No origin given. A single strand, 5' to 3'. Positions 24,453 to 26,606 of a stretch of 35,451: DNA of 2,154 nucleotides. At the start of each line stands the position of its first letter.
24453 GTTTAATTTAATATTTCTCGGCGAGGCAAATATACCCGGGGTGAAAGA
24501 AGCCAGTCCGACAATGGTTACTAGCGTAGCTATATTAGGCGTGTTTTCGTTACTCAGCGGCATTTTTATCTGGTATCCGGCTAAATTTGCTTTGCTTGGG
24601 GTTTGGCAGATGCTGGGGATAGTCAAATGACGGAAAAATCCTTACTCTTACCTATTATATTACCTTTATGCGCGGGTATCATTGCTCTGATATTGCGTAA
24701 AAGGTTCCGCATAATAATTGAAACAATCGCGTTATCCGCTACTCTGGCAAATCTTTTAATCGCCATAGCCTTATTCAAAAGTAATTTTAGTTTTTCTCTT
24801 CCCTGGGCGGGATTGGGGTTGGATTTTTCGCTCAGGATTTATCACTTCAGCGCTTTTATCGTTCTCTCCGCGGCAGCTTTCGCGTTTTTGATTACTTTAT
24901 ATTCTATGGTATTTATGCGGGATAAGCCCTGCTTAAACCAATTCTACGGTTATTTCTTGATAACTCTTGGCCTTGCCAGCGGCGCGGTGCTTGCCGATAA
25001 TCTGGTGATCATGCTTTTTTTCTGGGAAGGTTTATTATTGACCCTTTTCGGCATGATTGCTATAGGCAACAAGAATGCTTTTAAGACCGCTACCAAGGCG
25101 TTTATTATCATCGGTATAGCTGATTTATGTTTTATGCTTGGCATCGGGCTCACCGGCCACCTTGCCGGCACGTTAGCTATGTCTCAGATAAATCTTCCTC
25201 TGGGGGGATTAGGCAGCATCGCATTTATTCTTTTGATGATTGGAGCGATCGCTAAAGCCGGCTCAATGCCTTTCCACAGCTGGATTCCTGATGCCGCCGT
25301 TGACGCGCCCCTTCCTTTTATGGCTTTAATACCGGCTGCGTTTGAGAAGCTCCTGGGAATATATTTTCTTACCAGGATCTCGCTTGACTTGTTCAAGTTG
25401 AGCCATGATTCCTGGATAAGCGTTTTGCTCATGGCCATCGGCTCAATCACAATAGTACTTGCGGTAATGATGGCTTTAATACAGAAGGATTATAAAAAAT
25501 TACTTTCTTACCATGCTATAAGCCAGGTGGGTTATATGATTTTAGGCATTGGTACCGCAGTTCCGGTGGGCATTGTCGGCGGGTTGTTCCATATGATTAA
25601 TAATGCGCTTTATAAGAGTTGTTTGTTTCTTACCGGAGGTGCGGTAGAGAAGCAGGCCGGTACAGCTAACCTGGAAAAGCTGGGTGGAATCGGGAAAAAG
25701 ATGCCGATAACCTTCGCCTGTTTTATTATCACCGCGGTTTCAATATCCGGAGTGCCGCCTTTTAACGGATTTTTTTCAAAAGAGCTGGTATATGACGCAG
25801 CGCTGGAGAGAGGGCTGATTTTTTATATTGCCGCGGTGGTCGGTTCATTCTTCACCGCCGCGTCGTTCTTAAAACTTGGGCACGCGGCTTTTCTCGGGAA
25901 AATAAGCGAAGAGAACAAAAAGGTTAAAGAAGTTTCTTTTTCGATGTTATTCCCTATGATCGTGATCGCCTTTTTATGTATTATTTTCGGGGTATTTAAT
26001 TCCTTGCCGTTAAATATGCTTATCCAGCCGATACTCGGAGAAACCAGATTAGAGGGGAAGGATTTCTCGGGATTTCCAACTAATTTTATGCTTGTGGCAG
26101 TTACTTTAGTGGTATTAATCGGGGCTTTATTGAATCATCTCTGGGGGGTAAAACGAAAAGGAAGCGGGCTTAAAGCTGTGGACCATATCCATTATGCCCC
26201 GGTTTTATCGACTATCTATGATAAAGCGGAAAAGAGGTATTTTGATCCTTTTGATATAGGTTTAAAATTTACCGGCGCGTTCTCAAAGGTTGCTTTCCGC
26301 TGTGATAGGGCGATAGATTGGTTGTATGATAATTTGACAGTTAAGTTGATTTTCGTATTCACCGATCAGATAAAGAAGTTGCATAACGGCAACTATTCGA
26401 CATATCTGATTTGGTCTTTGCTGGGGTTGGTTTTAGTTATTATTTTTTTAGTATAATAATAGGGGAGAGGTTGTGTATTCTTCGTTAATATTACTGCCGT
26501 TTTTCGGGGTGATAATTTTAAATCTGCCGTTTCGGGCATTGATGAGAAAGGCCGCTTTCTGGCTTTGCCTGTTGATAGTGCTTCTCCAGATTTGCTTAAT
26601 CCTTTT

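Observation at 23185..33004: Group-4 [NiFe] hydrogenase with the full 11-subunit complex-I inventory and nuoA-B-C-D-H-I synteny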

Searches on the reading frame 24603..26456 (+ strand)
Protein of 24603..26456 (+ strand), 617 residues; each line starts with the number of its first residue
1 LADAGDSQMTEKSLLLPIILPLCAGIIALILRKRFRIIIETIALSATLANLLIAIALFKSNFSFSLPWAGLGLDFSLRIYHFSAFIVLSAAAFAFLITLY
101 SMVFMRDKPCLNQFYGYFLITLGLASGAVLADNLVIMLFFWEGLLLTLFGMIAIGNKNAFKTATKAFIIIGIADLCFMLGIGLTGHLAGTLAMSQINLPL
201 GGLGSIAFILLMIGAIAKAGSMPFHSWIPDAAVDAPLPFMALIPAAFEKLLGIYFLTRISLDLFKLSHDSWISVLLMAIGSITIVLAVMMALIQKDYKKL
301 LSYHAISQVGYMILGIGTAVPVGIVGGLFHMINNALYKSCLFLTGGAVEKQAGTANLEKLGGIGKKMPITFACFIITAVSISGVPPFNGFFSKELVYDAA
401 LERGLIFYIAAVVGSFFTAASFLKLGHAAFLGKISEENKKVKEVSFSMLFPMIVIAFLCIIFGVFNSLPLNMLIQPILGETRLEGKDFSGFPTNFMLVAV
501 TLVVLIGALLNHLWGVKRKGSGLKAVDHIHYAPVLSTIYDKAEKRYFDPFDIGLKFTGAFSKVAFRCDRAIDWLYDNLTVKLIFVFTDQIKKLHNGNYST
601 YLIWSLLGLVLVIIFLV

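Call 4: search_protein_families(library=pfam, proteins=[window:24603-26456:+], max_evalue=0.01)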
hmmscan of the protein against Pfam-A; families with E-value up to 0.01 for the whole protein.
window:24603-26456:+ (617 aa): 2 families
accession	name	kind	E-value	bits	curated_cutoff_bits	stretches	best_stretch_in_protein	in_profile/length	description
PF00361.26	Proton_antipo_M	-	2e-53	181.9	21.5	1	131-418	1-294/294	NADH:quinone oxidoreductase/Mrp antiporter, TM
PF00662.26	Proton_antipo_N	-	0.0022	18.3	24.5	1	70-115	6-51/51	NADH-Ubiquinone oxidoreductase (complex I), chain 5 N-terminus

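Call 5: search_protein_families(library=ncbifam, proteins=[window:24603-26456:+], max_evalue=0.01)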
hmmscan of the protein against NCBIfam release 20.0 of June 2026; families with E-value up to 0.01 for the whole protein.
window:24603-26456:+ (617 aa): 73 families (the best 25 are shown)
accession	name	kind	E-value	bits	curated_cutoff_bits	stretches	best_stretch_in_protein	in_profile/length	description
NF005141.0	PRK06590.1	equivalog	2.1e-78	264.8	556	1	13-616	4-609/615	NADH-quinone oxidoreductase subunit L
NF006240.0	PRK08376.1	subfamily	8.1e-77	259.3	662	1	63-477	70-503/521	putative monovalent cation/H+ antiporter subunit D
NF006419.0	PRK08668.1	equivalog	1.3e-74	252.1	617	1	14-614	4-610/613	NADH dehydrogenase subunit M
TIGR01974.1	NDH_I_L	subfamily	1.1e-73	249.2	407.5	1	16-616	5-629/630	NADH-quinone oxidoreductase subunit L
NF009287.0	PRK12647.1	equivalog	2.7e-67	227.9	937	1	16-512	9-516/773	putative monovalent cation/H+ antiporter subunit A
NF005097.0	PRK06525.1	equivalog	2.4e-66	224.4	430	1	13-464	4-473/480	hydrogenase 4 subunit D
NF005086.0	PRK06521.1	equivalog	2.5e-66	224.5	667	1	11-473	5-499/669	hydrogenase 4 subunit B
NF009288.0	PRK12648.1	equivalog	2.9e-66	224.2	1104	1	14-477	3-486/954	monovalent cation/H+ antiporter subunit A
NF009289.0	PRK12649.1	equivalog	4.4e-65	220.5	1117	1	14-505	11-529/789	putative monovalent cation/H+ antiporter subunit A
TIGR00940.1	2a6301s01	subfamily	3.5e-64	217.4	920.45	1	18-506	5-533/793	monovalent cation:proton antiporter subunit A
NF009310.0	PRK12668.1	equivalog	1e-63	216.1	564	1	14-476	6-444/584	Na(+)/H(+) antiporter subunit D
NF009285.0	PRK12645.1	equivalog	8e-60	203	1028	1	14-478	4-505/804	Na+/H+ antiporter subunit A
NF009306.0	PRK12663.1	equivalog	4.1e-58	197.4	542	1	11-471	3-472/498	Na+/H+ antiporter subunit D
NF009284.0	PRK12644.1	equivalog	7.2e-58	196.4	962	1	57-501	49-511/975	Na+/H+ antiporter subunit A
TIGR01972.1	NDH_I_M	subfamily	3.4e-55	187.6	263.8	1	17-472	4-474/486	NADH-quinone oxidoreductase subunit M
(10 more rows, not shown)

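Call 33: search_solved_structures(query=window:24603-26456:+, max_evalue=1e-20, show_alignments=0)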
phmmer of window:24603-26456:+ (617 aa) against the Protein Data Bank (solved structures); distinct sequences matched with E-value up to 1e-20: 51.
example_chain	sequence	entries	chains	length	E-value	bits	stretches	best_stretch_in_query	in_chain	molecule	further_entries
4he8_L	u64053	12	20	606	1.6e-49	172.3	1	14-484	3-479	NADH-quinone oxidoreductase subunit 12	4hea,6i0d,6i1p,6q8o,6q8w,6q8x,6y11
6cfw_H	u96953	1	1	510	1.1e-47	166.2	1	74-466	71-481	Monovalent cation/H+ antiporter subunit D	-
7qru_A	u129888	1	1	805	2.4e-47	165.2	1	63-478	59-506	Na+/H+ antiporter subunit A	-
8e9g_L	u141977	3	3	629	2.6e-45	158.5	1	57-509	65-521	NADH-quinone oxidoreductase, L subunit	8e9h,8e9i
6z16_A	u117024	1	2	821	7.2e-43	150.4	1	65-471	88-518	Multisubunit Na+/H+ antiporter, A subunit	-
7qru_D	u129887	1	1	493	1.3e-41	146.2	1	14-464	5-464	Na+/H+ antiporter subunit D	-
3rko_L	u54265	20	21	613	2e-40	142.3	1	14-473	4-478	NADH-QUINONE OXIDOREDUCTASE SUBUNIT L | Proton-translocating NADH-quinone oxidoreductase, chain L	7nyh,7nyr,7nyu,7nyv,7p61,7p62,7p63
7z7r_L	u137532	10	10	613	2.4e-40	142.1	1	14-473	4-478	NADH dehydrogenase subunit L | NADH-quinone oxidoreductase subunit L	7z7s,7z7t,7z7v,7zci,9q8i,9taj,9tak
6u8y_H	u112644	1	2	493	4.2e-40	141.2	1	16-468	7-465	NADH dehydrogenase subunit N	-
6hum_F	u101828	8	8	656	3.8e-39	138.1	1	66-615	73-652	NADH dehydrogenase subunit 5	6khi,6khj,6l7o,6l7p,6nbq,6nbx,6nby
6u8y_X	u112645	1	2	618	1.4e-36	129.6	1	16-613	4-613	NADH dehydrogenase subunit M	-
9f5x_V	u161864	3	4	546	4.1e-34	121.5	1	51-436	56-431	NADH-ubiquinone oxidoreductase chain 5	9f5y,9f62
7d3u_A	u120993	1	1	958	2.2e-33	119.1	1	64-418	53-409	Monovalent Na+/H+ antiporter subunit A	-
5lc5_L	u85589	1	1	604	1.6e-32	116.2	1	69-432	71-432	NADH-ubiquinone oxidoreductase chain 5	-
9w2u_L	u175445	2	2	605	1.6e-32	116.2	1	69-432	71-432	NADH-ubiquinone oxidoreductase chain 5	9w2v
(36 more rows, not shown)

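Call 53: find_homologous_proteins(query=window:24603-26456:+, max_evalue=1e-20)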
Query window:24603-26456:+ (617 aa): 6109 proteins with E <= 1e-20 among 8000 candidates; the best 120 are listed.
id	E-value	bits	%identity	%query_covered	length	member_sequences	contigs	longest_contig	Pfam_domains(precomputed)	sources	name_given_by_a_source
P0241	0.0e+0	1260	95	97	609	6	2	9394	PF00361.26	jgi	-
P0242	0.0e+0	1076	85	92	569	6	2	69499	PF00361.26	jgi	jgi:NADH-quinone oxidoreductase subunit L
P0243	0.0e+0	1069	80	96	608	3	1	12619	PF00361.26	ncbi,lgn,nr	ncbi:MAG: proton-conducting transporter membrane subunit [Candidatus Omnitrophica bacterium]|nr:prot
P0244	0.0e+0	1039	77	99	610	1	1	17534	PF00361.26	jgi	jgi:formate hydrogenlyase subunit 3/multisubunit Na+/H+ antiporter MnhD subunit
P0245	0.0e+0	1017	75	99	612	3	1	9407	PF00361.26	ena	-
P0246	4.1e-296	1002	75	99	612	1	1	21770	PF00361.26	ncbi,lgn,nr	ncbi:MAG: proton-conducting transporter membrane subunit [Candidatus Omnitrophota bacterium]|nr:prot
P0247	2.8e-295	999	75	96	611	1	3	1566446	PF00361.26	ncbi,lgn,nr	ncbi:MAG: proton-conducting transporter membrane subunit [Candidatus Omnitrophica bacterium]|nr:prot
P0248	1.6e-294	996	74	99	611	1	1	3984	PF00361.26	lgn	-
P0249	2.0e-293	993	84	85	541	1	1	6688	PF00662.27,PF00361.26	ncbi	-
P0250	5.5e-290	981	72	99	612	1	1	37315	PF00361.26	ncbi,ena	-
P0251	1.2e-289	980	74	99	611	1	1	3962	PF00361.26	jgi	jgi:NADH-quinone oxidoreductase subunit L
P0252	2.9e-289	979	73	99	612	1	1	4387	PF00662.27,PF00361.26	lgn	-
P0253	3.4e-288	975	72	99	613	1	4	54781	PF00361.26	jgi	jgi:formate hydrogenlyase subunit 3/multisubunit Na+/H+ antiporter MnhD subunit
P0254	4.8e-287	972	72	99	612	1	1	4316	PF00361.26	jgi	jgi:NADH-quinone oxidoreductase subunit L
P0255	6.8e-287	971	72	95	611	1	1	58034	PF00361.26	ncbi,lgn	-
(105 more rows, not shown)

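Call 63: predict_structure(alignment_id=A3)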
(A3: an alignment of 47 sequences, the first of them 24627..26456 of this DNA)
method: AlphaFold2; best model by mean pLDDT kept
length: 609 residues; sequences in the alignment: 47
mean_pLDDT: 83.7   pTM: 0.82
mean pLDDT of the five models: 83.7, 80.9, 80.3, 77.1, 73.5
residues with pLDDT >= 90: 246; 70-90: 280; 50-70: 76; < 50: 7
segments of 3 or more residues with pLDDT < 50: 220-226
pLDDT, mean of each block of 10 residues (from residue 1): 88 95 85 94 96 85 73 94 94 85 85 94 93 84 65 63 81 94 92 92 88 57 54 77 89 91 93 90 81 83 92 92 88 89 83 87 93 83 90 94 90 87 81 91 95 90 91 84 85 89 86 72 66 79 71 74 71 71 70 70 65
secondary structure, 60 per line:
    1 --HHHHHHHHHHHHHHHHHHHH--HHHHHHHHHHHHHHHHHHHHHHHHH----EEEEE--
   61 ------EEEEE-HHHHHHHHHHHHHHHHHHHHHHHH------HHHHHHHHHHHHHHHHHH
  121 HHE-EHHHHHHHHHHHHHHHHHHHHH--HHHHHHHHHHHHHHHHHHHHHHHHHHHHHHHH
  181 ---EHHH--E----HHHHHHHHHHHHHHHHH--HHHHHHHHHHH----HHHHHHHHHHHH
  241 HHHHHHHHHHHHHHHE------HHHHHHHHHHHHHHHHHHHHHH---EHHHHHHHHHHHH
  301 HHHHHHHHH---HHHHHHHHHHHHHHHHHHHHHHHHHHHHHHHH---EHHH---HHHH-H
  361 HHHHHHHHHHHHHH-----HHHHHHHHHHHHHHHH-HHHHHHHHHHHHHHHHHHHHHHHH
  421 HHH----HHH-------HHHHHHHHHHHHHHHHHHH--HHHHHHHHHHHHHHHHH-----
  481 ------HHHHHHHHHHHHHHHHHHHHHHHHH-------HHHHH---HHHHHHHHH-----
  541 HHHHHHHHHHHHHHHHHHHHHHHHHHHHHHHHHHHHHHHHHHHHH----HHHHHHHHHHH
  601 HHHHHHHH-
elements in order: H3-22 H25-49 E54-58 E67-71 H73-96 H103-122 H126-146 H149-180 H195-211 H214-224 H229-255 H263-284 H289-309 H313-344 H355-358 H360-374 H380-395 H397-423 H438-456 H459-475 H487-511 H519-523 H527-535 H541-585 H590-608

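Call 65: fold_search(model_id=the predicted structure, library=pdb)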
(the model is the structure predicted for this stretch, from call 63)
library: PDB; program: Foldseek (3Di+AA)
matches with E <= 10: 629; with E <= 0.001: 193
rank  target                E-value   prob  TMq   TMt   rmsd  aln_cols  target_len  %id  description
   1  7qru_A                8.6e-25  1.00  0.80  0.62   4.0       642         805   25  Structure of Bacillus pseudofirmus Mrp antiporter complex, monomer (released 2022-11-09)
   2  9a6h_A                1.3e-23  1.00  0.77  0.60   5.0       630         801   24  Integrative model of MRPA-MRPD by crosslinking MS and deep learning (released 2024-09-18)
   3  8e9g_L                1.7e-23  1.00  0.79  0.77   6.7       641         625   25  Mycobacterial respiratory complex I with both quinone positions modelled (released 2022-10-12)
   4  4he8_F                1.1e-22  1.00  0.76  0.76   6.3       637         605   27  Crystal structure of the membrane domain of respiratory complex I from Thermus thermophilus (released 2013-02-13)
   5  6khj_F                1.1e-22  1.00  0.73  0.70   7.7       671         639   24  Supercomplex for electron transfer (released 2020-02-12)
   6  7zm7_5                1.9e-22  1.00  0.78  0.72   6.8       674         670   22  CryoEM structure of mitochondrial complex I from Chaetomium thermophilum (inhibited by DDM) (released 2022-11-30)
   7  8e9i_L                3.7e-22  1.00  0.78  0.76   6.7       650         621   24  Mycobacterial respiratory complex I, semi-inserted quinone (released 2022-10-12)
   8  8bpx_L                4.4e-22  1.00  0.78  0.72   6.3       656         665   23  Cryo-EM structure of the Arabidopsis thaliana I+III2 supercomplex (Complete composition) (released 2023-01-25)
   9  3rko_B                5.2e-22  1.00  0.77  0.76   7.2       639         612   22  Crystal structure of the membrane domain of respiratory complex I from E. coli at 3.0 angstrom resolution (released 2011-08-03)
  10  6hum_F                2.0e-21  1.00  0.75  0.74   8.1       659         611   25  Structure of the photosynthetic complex I from Thermosynechococcus elongatus (released 2019-01-09)
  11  7z84_L                2.1e-21  1.00  0.76  0.76   7.1       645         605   22  Complex I from E. coli, DDM/LMNG-purified, under Turnover at pH 8, Open-ready state (released 2022-09-21)
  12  6khi_F                2.2e-21  1.00  0.76  0.72   7.3       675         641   25  Supercomplex for cylic electron transport in cyanobacteria (released 2020-02-12)
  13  9g83_L                2.5e-21  1.00  0.74  0.69   7.5       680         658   22  Respiratory supercomplex CI1-CIII2-CIV2-(cbb3)1 from alphaproteobacterium (released 2026-02-04)
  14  8e73_5M               2.5e-21  1.00  0.74  0.69   6.9       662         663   22  Vigna radiata supercomplex I+III2 (full bridge) (released 2023-01-11)
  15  7p64_L                3.6e-21  1.00  0.75  0.76   7.1       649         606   23  Complex I from E. coli, DDM/LMNG-purified, under Turnover at pH 6, Open state (released 2022-09-21)
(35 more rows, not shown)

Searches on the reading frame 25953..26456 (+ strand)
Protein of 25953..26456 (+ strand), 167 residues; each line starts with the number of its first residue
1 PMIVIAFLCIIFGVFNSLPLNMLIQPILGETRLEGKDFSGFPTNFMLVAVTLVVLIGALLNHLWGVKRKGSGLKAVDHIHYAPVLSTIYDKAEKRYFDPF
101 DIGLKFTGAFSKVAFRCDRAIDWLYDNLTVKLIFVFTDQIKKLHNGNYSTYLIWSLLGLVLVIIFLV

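Call 34: search_solved_structures(query=window:25953-26456:+, max_evalue=10, show_alignments=4)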
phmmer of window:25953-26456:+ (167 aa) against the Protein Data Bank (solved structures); distinct sequences matched with E-value up to 10: 4.
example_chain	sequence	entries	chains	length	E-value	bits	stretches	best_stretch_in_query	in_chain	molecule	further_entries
9g86_A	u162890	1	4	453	1.4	12.1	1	110-156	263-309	Response regulator PleD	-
9g85_A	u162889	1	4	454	1.4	12.1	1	110-156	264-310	Response regulator PleD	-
1w25_A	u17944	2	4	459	1.4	12.1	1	111-156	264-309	STALKED-CELL DIFFERENTIATION CONTROLLING PROTEIN | RESPONSE REGULATOR PLED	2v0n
2wb4_A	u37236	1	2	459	1.4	12.1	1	111-156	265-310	DIGUANYLATE CYCLASE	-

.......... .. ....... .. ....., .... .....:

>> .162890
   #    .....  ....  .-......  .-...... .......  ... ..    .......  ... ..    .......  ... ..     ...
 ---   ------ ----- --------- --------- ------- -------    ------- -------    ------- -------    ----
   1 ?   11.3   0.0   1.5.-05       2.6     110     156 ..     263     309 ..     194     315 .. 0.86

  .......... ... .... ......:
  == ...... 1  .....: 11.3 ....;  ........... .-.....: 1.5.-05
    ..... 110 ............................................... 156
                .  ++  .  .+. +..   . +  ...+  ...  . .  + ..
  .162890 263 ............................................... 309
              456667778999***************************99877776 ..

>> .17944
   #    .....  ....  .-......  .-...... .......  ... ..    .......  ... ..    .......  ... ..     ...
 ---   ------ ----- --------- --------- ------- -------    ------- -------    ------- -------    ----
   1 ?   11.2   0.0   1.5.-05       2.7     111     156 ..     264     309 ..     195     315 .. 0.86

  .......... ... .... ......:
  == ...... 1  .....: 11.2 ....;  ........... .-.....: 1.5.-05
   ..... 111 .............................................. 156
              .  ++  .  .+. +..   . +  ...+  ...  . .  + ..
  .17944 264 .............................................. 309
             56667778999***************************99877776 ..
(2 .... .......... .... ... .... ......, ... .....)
